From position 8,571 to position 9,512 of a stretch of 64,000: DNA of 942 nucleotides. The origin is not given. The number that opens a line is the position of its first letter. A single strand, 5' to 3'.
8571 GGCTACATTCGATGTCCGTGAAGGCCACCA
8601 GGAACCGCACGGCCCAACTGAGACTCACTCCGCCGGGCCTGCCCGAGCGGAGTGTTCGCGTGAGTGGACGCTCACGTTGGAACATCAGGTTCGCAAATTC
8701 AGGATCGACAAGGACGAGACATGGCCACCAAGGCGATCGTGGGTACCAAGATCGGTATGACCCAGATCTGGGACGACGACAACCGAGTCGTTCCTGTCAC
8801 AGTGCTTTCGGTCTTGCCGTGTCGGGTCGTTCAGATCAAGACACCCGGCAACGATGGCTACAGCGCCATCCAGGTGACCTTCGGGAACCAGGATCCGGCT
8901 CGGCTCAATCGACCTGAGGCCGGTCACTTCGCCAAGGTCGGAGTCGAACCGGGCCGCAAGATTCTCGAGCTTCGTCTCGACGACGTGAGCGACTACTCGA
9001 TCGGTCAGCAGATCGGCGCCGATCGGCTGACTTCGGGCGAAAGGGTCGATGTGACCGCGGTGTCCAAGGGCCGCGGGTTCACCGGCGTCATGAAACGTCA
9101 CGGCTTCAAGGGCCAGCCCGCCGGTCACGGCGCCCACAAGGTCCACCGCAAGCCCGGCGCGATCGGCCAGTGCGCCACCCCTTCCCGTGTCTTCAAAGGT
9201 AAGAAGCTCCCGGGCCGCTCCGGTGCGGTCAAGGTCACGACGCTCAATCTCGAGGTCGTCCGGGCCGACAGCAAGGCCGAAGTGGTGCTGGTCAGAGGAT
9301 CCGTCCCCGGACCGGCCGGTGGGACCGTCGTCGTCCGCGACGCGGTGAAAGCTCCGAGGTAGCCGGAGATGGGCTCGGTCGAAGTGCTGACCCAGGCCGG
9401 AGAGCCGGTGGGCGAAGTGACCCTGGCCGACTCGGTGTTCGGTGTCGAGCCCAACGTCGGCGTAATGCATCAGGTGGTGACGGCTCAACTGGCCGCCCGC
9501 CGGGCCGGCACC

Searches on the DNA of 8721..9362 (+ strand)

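Call 23: search_rna_families(sources=[L054, L028, L047, L044, L057, L071], threshold=evalue, max_evalue=5)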
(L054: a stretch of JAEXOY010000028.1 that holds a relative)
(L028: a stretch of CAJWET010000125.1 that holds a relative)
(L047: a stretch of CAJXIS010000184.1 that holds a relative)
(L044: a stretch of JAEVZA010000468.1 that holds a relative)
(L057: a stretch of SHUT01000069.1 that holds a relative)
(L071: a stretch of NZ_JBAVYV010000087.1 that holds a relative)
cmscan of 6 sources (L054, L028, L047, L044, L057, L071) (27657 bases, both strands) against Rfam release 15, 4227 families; matches with E-value up to 5: 2.
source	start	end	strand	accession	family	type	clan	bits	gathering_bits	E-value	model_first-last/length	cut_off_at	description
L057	1490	1563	+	RF03770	mir-125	Gene; miRNA;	-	21.8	88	4.6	1-84/84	no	mir-125 microRNA precursor family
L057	5371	5414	+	RF03668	mir-1788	Gene; miRNA;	-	19.9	57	4.9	1-77/77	no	mir-1788 microRNA precursor family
